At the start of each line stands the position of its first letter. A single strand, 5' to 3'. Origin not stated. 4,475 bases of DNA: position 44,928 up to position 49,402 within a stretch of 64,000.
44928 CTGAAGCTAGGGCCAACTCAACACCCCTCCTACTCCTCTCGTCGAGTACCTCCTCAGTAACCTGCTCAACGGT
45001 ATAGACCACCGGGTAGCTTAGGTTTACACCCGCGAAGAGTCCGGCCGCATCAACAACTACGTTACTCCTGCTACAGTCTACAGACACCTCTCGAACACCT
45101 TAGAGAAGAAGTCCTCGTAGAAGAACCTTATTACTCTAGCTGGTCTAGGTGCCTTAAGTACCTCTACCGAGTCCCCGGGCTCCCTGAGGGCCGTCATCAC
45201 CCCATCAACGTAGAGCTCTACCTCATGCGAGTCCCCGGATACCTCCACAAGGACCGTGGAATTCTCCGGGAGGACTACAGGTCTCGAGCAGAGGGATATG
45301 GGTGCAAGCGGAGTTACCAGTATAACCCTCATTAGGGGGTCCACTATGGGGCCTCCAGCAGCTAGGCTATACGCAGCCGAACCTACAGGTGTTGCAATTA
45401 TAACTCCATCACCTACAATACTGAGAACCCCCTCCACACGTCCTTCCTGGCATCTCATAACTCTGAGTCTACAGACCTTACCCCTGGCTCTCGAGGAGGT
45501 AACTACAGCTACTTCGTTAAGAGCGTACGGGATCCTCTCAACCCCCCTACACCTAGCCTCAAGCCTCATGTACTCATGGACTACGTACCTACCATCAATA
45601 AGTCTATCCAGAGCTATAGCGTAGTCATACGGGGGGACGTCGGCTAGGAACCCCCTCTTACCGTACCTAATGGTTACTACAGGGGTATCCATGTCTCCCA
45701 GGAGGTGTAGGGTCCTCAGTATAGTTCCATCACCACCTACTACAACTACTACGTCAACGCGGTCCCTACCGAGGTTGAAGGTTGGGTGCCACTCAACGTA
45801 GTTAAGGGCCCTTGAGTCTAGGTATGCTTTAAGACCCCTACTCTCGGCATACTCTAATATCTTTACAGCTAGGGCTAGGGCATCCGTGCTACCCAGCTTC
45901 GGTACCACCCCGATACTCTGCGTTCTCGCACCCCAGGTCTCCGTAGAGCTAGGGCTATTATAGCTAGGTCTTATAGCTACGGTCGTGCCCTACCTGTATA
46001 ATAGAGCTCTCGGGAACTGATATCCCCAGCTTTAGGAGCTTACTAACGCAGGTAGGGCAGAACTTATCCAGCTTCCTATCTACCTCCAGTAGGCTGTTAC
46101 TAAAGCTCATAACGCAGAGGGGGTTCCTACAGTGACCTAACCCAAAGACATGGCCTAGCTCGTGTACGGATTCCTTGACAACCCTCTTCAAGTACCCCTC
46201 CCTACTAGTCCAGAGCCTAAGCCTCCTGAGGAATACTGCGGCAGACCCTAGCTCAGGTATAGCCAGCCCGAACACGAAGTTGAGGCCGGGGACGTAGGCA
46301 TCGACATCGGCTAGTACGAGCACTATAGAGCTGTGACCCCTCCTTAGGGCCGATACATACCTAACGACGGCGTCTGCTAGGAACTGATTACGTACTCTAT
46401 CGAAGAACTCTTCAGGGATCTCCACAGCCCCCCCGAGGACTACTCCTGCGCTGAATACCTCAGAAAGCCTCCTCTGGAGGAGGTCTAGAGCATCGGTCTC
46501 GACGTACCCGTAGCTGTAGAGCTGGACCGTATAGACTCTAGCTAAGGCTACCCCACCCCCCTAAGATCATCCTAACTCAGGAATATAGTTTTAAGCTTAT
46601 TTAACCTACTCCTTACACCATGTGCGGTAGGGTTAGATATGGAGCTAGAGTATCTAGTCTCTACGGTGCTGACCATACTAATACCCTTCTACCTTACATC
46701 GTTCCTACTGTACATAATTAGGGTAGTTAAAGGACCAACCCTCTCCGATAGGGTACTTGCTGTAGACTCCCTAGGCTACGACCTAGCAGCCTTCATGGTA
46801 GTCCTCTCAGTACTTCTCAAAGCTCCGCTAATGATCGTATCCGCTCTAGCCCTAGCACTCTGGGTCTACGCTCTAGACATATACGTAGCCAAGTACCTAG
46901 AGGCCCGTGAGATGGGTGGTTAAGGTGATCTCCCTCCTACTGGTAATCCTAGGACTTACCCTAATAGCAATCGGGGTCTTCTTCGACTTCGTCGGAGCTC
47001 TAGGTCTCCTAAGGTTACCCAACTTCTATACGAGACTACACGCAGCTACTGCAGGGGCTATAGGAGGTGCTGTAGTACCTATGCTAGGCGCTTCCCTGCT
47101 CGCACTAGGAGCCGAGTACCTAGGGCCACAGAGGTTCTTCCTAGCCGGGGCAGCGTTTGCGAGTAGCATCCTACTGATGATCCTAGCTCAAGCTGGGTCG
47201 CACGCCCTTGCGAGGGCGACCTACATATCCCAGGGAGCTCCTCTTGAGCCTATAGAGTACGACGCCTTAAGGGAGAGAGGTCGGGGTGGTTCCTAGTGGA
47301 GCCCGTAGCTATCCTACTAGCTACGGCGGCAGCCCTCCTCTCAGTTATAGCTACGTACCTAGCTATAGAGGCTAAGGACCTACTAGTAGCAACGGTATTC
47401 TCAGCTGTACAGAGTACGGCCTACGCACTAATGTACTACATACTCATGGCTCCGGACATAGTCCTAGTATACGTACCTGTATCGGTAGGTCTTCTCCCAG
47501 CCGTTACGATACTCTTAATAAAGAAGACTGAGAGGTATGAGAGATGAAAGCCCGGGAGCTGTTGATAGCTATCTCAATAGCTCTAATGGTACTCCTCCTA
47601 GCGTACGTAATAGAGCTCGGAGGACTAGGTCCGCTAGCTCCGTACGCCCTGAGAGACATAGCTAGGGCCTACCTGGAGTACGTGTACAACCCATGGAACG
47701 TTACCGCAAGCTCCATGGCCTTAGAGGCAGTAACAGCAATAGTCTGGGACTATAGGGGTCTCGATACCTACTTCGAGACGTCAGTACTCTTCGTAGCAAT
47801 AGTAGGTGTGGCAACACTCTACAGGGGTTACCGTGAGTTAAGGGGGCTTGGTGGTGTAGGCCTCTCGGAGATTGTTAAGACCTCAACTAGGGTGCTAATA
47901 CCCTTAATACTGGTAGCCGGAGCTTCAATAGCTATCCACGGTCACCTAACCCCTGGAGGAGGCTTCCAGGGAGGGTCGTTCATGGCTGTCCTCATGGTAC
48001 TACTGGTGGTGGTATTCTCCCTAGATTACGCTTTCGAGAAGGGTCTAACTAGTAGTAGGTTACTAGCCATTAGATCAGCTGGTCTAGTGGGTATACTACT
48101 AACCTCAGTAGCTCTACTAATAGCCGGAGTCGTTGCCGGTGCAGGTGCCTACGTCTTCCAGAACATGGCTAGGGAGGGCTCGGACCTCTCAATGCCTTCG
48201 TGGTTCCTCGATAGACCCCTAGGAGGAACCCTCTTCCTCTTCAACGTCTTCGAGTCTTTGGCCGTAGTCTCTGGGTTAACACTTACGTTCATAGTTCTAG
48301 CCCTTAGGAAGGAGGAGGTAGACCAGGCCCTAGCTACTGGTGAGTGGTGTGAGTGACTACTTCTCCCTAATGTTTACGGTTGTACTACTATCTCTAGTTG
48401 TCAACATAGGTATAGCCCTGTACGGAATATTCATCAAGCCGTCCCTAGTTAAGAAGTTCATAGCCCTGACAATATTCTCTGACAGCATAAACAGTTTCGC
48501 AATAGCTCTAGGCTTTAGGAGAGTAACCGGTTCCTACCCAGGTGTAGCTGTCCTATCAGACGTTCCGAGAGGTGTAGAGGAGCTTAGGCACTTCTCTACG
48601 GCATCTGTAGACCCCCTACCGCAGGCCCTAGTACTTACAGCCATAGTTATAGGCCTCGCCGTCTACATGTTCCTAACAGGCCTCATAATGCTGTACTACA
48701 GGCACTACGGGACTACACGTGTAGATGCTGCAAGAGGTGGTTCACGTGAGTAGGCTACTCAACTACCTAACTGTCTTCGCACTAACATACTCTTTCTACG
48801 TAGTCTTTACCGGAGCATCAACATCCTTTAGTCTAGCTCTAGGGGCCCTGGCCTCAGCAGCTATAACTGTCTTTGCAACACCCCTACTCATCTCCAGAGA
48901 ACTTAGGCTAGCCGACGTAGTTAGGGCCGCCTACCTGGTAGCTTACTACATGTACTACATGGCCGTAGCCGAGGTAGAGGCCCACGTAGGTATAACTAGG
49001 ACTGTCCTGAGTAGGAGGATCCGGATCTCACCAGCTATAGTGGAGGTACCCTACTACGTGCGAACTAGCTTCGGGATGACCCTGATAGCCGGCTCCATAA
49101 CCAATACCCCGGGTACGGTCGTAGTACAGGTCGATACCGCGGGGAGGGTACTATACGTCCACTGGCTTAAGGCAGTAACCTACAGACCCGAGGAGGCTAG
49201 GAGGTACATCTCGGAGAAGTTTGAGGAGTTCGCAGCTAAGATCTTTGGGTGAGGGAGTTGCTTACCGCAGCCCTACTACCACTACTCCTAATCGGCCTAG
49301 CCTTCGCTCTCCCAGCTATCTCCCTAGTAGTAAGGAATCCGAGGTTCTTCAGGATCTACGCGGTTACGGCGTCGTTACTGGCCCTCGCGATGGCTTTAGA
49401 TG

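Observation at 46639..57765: Mrp antiporter plus formate-hydrogenlyase-type [NiFe] hydrogenase in which a GltD/SudA-like flavoprotein replaces the substrate dehydrogenase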

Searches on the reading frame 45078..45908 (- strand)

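Call 4: search_protein_families(library=pfam, proteins=[window:45078-45908:-], max_evalue=0.01)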
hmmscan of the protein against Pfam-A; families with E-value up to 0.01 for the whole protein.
window:45078-45908:- (276 aa): 3 families
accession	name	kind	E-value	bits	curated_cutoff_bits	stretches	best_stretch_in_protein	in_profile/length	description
PF20143.4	NAD_kinase_C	-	7e-25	87.6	23.7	1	161-261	26-125/126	ATP-NAD kinase C-terminal domain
PF01513.26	NAD_kinase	-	6.5e-15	56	25.5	1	48-108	70-130/130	ATP-NAD kinase N-terminal domain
PF00781.29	DAGK_cat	-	0.0015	18.6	23.6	1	47-75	52-82/125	Diacylglycerol kinase catalytic domain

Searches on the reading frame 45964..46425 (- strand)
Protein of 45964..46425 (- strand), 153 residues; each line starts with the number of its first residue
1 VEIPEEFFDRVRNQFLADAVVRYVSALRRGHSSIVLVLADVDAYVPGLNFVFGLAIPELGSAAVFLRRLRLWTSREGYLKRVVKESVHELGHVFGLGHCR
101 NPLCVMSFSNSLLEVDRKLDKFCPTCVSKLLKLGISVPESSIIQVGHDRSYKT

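Call 4: search_protein_families(library=pfam, proteins=[window:45964-46425:-], max_evalue=0.01)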
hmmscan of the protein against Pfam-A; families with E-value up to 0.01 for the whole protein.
window:45964-46425:- (153 aa): 2 families
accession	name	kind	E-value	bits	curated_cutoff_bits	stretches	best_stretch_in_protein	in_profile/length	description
PF07998.17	Peptidase_M54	-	3.9e-29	102.5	24.4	1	5-130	58-192/194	Peptidase family M54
PF00413.30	Peptidase_M10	-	0.0014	18.9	24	1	86-109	112-135/159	Matrixin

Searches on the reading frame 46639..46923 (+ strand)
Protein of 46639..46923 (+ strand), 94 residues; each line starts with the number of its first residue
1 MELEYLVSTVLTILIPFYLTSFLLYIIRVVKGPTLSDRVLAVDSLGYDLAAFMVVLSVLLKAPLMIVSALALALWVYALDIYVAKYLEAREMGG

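Call 3: search_protein_families(library=pfam, proteins=[window:46639-46923:+], max_evalue=0.01)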
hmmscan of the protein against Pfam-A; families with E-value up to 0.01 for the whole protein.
window:46639-46923:+ (94 aa): 1 family
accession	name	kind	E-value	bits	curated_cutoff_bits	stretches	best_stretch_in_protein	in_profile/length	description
PF04066.18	MrpF_PhaF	-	3.5e-12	47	23.3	1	37-88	2-53/53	Multiple resistance and pH regulation protein F (MrpF / PhaF)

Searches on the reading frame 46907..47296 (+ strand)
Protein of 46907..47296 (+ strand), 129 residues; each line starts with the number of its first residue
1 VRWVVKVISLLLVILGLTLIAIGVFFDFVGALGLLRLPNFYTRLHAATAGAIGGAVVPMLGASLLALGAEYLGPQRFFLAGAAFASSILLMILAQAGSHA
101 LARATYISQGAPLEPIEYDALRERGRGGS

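Call 3: search_protein_families(library=pfam, proteins=[window:46907-47296:+], max_evalue=0.01)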
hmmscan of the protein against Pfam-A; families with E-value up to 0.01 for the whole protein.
window:46907-47296:+ (129 aa): 1 family
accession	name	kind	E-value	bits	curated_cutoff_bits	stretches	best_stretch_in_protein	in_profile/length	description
PF03334.19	PhaG_MnhG_YufB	-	8.9e-16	58.3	23.4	1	19-106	1-80/80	Na+/H+ antiporter subunit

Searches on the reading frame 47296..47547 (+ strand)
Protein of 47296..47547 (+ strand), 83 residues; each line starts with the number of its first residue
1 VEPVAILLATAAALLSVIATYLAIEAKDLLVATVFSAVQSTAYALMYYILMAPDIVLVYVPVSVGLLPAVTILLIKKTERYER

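Call 3: search_protein_families(library=pfam, proteins=[window:47296-47547:+], max_evalue=0.01)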
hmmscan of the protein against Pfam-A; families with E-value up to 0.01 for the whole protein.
window:47296-47547:+ (83 aa): 1 family
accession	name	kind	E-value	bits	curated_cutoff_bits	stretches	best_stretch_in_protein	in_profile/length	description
PF13244.11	MbhD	-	1.6e-11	44.7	27.2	1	14-80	1-67/67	MBH, subunit D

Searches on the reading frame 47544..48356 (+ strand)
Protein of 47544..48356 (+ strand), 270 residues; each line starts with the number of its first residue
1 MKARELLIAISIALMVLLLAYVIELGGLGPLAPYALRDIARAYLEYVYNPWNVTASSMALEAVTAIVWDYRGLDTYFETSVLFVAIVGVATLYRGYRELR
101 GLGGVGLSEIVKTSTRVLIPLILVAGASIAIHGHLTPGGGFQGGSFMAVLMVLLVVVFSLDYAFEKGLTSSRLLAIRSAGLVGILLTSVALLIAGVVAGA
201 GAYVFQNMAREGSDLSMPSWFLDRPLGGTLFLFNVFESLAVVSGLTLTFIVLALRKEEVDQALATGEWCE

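Call 3: search_protein_families(library=pfam, proteins=[window:47544-48356:+], max_evalue=0.01)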
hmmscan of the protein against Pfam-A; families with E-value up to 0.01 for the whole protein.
window:47544-48356:+ (270 aa): 2 families
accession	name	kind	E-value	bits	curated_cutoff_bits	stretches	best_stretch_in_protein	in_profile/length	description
PF04039.18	MnhB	-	2e-19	70.5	22.5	1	110-246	1-126/127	Domain related to MnhB subunit of Na+/H+ antiporter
PF20501.3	MbhE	-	0.0093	16.4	27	1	3-98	4-86/98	MBH, subunit E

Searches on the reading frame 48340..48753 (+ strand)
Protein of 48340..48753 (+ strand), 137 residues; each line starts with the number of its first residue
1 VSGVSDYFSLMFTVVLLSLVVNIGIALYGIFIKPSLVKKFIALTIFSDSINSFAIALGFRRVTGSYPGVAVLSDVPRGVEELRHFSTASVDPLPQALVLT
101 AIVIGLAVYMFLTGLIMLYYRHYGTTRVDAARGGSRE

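Call 3: search_protein_families(library=pfam, proteins=[window:48340-48753:+], max_evalue=0.01)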
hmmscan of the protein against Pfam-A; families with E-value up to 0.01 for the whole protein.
window:48340-48753:+ (137 aa): 1 family
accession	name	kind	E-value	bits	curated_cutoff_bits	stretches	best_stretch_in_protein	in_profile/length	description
PF00420.29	Oxidored_q2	-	1.1e-17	63.9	26.1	1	15-131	2-90/95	NADH-ubiquinone/plastoquinone oxidoreductase chain 4L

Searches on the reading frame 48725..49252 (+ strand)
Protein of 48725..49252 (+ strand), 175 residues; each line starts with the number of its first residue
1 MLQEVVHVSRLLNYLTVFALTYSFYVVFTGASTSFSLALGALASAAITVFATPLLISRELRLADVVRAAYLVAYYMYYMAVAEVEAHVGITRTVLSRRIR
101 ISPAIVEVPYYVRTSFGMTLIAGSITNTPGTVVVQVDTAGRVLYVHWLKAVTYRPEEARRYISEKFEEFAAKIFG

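Call 3: search_protein_families(library=pfam, proteins=[window:48725-49252:+], max_evalue=0.01)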
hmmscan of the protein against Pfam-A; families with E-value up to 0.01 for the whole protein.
window:48725-49252:+ (175 aa): 1 family
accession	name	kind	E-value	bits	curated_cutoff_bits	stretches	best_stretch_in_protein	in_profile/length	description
PF01899.21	MNHE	-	9.1e-32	110.3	27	1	20-173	3-145/145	Na+/H+ ion antiporter subunit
